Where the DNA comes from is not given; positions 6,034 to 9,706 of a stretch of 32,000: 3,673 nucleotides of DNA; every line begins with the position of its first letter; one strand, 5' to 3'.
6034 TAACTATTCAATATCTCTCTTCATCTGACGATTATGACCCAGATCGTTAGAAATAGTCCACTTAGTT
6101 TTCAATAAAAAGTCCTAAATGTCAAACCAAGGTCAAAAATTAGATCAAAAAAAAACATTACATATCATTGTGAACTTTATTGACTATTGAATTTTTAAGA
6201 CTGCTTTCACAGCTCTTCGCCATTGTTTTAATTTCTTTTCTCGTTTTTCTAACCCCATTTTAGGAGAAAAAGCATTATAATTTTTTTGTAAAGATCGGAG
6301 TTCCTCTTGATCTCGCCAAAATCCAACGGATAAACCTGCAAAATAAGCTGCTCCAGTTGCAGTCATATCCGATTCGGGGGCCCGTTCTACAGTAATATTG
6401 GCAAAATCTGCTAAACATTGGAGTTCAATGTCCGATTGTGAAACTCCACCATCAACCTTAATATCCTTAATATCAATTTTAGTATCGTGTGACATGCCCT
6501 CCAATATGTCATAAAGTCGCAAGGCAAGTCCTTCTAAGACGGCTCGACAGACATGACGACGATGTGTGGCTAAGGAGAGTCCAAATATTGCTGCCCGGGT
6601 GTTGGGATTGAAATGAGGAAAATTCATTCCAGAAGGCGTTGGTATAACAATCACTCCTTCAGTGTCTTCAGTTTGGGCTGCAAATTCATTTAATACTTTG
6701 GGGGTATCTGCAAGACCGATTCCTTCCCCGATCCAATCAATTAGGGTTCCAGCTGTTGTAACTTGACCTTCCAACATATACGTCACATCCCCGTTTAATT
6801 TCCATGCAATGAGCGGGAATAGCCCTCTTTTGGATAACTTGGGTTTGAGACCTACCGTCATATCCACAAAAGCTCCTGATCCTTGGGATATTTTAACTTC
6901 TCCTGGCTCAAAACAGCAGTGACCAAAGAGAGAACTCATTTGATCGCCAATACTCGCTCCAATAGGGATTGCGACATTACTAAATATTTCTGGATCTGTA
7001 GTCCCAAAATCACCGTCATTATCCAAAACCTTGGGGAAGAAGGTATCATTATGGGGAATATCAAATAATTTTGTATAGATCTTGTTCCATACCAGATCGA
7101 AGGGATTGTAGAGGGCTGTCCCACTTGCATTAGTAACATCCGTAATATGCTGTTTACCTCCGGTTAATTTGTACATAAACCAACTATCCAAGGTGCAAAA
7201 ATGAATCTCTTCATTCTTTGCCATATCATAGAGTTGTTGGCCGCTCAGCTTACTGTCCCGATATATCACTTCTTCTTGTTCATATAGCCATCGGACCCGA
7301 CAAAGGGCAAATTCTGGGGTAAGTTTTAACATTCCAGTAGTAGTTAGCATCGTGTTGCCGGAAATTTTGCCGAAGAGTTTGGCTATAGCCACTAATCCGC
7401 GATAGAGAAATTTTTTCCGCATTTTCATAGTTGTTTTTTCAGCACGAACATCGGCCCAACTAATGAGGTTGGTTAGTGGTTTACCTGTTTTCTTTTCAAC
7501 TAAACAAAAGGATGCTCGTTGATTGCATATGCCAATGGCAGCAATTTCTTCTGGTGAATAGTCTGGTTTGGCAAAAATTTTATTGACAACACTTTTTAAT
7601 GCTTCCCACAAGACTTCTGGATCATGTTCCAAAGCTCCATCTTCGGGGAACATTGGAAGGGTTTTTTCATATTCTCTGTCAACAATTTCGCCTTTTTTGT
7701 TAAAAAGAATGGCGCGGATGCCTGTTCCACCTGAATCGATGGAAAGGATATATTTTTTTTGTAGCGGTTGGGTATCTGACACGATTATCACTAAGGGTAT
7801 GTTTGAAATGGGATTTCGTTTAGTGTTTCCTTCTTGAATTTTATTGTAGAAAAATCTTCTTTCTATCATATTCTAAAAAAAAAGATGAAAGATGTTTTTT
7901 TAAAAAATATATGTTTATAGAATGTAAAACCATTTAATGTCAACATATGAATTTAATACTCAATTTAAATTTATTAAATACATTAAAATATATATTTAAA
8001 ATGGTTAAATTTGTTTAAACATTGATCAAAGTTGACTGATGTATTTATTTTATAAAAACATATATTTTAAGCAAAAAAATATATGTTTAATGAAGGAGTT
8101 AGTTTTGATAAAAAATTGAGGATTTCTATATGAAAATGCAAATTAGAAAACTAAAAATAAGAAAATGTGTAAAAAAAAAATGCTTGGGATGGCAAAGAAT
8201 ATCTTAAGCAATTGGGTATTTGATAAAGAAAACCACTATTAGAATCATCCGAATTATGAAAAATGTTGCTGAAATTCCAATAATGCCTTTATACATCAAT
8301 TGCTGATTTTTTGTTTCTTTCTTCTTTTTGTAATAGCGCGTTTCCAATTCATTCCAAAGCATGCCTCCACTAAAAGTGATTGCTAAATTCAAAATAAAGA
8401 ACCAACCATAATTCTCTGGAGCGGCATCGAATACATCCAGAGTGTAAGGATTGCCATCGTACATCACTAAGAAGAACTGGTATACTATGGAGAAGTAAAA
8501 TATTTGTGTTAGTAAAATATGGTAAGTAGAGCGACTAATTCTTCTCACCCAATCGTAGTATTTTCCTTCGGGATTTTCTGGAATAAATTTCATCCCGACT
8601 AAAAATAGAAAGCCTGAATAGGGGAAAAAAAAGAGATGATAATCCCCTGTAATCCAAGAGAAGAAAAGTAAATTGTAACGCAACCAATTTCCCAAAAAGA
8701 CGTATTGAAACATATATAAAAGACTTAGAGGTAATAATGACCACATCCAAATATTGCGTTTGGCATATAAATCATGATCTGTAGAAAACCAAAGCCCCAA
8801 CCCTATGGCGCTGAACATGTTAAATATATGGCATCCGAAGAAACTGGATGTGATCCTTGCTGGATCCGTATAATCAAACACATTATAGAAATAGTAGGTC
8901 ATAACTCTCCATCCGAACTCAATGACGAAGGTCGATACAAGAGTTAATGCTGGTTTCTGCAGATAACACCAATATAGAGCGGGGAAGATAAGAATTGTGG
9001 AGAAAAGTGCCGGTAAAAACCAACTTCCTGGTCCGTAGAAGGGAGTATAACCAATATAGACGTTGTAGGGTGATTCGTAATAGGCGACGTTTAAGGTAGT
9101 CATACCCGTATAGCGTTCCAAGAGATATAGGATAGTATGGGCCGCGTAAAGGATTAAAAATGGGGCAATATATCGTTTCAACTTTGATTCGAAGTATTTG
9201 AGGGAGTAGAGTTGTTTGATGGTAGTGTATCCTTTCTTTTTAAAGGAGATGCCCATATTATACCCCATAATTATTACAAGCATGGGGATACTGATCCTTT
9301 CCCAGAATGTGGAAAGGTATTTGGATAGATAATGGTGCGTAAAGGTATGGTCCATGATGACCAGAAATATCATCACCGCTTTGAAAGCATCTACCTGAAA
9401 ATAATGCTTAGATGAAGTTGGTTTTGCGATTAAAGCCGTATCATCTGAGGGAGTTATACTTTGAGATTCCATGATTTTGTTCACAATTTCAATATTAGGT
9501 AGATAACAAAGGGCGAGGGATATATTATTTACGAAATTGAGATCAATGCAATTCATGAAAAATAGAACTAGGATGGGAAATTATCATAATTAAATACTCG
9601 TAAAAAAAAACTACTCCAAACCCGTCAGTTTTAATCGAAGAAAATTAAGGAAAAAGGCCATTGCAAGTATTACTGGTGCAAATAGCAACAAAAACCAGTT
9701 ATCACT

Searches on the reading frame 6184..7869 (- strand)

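Call 25: search_protein_families(library=pfam, proteins=[window:6184-7869:-])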
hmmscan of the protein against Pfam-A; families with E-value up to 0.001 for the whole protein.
window:6184-7869:- (561 aa): 2 families
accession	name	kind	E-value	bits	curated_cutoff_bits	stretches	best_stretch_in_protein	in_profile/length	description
PF00370.27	FGGY_N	-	4.3e-45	154.7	28.8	1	40-316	1-245/245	FGGY family of carbohydrate kinases, N-terminal domain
PF02782.22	FGGY_C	-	2.7e-28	99.5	27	1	327-513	3-196/198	FGGY family of carbohydrate kinases, C-terminal domain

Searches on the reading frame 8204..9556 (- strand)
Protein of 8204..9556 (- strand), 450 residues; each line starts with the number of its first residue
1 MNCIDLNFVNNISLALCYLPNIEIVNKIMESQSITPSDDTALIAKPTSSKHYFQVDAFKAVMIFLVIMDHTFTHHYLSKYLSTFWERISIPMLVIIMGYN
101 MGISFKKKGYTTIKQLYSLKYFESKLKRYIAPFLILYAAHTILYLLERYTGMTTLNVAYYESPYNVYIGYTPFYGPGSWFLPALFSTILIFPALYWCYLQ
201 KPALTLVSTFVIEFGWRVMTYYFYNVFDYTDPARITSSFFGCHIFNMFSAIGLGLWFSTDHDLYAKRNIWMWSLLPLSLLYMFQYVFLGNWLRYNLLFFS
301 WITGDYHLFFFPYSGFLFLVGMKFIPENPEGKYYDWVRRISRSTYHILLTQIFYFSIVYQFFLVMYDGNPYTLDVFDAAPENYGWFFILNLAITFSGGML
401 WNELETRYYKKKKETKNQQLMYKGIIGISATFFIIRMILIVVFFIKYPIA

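Call 25: search_protein_families(library=pfam, proteins=[window:8204-9556:-])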
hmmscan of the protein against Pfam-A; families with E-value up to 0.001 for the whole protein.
window:8204-9556:- (450 aa): 1 family
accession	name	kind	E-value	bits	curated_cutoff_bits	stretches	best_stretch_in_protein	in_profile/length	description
PF01757.29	Acyl_transf_3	-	3.1e-11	43.3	31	1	54-365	3-300/326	Acyltransferase domain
